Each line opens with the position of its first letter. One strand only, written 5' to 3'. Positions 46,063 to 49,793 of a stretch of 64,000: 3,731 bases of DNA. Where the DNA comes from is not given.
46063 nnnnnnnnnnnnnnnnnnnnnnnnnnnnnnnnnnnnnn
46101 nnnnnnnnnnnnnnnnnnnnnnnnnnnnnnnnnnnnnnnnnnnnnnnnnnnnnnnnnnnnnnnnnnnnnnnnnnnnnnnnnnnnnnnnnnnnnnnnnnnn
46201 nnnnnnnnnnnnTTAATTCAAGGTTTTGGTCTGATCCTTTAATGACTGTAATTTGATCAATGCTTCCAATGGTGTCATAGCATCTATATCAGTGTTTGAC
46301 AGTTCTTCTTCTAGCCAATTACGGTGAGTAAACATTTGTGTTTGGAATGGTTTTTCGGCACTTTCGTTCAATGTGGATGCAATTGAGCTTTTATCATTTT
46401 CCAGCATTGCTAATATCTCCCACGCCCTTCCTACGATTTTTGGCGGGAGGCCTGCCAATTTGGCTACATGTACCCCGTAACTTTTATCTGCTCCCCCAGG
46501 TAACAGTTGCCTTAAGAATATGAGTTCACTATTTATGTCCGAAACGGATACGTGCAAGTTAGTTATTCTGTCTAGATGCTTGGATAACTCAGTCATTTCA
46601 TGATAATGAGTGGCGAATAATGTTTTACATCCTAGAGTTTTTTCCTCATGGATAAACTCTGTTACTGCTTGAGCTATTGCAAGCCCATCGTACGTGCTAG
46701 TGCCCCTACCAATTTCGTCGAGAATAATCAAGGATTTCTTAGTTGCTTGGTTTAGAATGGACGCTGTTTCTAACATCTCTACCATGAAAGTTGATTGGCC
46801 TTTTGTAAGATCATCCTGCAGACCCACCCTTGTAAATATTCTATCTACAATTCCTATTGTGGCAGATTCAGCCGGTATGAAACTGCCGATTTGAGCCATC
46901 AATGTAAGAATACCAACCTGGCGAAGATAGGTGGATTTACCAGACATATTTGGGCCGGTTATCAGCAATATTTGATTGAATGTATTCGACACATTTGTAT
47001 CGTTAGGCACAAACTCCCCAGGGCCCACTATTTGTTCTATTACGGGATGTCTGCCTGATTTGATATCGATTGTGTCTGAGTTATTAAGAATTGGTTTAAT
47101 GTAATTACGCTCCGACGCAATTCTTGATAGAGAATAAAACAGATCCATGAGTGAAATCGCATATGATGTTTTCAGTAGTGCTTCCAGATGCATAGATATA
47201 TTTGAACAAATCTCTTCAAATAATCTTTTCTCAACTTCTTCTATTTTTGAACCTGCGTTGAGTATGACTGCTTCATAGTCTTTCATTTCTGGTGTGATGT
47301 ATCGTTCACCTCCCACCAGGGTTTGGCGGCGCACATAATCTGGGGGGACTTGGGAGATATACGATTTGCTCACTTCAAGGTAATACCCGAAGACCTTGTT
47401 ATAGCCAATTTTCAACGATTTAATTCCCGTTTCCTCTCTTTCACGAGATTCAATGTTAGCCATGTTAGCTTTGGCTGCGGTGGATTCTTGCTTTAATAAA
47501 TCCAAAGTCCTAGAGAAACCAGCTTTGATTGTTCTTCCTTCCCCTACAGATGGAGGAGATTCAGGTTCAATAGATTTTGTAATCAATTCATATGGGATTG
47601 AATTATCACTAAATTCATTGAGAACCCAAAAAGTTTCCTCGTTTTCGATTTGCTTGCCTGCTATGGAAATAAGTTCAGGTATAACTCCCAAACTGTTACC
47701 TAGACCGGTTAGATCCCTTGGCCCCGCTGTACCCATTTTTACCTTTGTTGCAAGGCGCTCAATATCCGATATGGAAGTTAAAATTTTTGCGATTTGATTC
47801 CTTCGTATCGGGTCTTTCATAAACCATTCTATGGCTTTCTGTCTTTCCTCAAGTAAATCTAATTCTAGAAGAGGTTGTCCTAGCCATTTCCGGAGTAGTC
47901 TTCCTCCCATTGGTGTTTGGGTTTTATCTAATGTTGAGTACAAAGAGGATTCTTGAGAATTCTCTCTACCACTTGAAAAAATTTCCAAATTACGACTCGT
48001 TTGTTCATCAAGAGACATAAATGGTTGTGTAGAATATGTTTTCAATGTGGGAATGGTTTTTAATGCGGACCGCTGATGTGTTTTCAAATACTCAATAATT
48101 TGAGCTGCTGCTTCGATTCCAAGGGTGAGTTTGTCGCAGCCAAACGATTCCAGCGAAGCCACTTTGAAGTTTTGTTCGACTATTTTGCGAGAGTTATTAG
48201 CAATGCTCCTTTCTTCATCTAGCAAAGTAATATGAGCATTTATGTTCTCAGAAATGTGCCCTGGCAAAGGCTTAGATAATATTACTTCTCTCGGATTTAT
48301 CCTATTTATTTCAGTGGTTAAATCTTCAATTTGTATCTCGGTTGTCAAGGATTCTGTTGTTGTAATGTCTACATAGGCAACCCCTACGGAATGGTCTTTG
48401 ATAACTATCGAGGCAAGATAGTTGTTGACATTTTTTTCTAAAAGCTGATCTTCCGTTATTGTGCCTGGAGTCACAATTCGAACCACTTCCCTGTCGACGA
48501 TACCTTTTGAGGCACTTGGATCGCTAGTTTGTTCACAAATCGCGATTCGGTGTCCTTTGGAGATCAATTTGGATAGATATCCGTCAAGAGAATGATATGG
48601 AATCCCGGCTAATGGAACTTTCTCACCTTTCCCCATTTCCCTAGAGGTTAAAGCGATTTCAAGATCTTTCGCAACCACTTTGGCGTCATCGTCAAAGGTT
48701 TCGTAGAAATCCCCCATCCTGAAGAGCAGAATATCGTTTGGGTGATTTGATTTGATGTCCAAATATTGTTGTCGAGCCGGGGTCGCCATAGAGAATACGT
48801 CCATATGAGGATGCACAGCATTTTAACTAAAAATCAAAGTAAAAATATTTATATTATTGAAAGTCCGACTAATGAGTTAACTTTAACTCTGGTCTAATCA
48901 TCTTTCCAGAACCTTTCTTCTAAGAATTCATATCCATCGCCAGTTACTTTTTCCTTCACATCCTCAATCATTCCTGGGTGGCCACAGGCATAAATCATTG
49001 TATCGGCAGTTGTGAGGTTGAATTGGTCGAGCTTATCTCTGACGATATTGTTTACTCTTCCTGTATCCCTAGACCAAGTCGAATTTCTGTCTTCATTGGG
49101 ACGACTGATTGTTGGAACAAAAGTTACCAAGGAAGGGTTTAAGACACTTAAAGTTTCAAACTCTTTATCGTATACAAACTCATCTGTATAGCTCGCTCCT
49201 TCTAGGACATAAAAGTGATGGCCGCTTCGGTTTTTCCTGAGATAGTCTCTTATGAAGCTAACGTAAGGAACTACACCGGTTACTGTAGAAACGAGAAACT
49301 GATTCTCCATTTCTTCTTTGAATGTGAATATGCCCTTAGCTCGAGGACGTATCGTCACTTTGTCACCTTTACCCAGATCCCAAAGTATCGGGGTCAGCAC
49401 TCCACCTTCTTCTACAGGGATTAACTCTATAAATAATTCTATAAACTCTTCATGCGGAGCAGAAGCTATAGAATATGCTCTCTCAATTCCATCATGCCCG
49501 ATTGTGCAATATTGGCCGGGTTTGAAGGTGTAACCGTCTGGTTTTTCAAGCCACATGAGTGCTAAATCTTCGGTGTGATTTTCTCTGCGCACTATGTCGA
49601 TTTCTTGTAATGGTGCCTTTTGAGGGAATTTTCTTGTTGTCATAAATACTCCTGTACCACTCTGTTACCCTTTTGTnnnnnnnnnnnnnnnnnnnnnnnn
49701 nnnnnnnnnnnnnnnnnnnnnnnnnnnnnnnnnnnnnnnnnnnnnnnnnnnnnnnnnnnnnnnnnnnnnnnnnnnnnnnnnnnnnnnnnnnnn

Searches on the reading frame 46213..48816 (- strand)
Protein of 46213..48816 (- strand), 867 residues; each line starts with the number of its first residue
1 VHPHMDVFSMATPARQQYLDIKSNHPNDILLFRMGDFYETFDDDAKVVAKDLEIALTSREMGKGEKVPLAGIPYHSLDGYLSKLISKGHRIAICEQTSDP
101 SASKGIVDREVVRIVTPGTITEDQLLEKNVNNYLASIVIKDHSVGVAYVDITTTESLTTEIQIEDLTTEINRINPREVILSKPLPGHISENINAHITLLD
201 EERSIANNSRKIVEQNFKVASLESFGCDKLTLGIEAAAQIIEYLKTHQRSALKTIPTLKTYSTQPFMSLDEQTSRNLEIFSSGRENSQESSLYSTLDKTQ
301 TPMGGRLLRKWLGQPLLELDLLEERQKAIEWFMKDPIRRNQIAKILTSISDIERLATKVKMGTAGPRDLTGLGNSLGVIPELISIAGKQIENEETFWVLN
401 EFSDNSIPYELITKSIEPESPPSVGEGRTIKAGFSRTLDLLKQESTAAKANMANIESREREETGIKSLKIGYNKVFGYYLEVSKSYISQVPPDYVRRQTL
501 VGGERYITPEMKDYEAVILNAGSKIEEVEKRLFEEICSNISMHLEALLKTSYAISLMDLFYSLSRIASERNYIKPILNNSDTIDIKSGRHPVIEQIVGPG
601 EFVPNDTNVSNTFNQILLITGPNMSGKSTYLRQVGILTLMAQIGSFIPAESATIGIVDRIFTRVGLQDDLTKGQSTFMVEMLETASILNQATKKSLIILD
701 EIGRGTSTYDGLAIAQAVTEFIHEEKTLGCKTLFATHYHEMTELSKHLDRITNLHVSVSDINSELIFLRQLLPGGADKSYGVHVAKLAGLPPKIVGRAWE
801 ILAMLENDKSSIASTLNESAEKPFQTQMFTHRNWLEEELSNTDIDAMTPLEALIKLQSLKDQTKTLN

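Call 39: search_protein_families(library=pfam, proteins=[window:46213-48816:-], max_evalue=0.00001)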
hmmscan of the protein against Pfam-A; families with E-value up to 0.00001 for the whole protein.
window:46213-48816:- (867 aa): 5 families
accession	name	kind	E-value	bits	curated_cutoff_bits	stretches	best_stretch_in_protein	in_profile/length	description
PF00488.27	MutS_V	-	2.1e-83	279.3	30.2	1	618-806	2-188/188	MutS domain V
PF05192.23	MutS_III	-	1.1e-43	150.3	34.1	1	272-563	1-193/194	MutS domain III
PF01624.25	MutS_I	-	8.7e-43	145.6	20.6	1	12-123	1-112/113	MutS domain I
PF05190.23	MutS_IV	-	1.2e-26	93.2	22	1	433-521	1-89/92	MutS family domain IV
PF05188.22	MutS_II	-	4e-20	73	25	1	132-255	1-132/133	MutS domain II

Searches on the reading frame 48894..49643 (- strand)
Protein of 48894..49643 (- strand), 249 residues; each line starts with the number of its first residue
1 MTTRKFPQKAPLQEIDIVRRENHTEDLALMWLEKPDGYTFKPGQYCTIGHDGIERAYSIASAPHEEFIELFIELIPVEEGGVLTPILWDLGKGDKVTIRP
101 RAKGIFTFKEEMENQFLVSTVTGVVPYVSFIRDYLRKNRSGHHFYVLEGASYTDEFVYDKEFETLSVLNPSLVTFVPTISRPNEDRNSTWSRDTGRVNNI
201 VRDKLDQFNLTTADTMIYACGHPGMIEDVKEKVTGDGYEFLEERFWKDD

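Call 39: search_protein_families(library=pfam, proteins=[window:48894-49643:-], max_evalue=0.00001)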
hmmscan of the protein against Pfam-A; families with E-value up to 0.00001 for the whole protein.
window:48894-49643:- (249 aa): 1 family
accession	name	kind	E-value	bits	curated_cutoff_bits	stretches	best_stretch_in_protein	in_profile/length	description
PF00175.26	NAD_binding_1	-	1.2e-15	58.6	22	1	117-230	1-108/109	Oxidoreductase NAD-binding domain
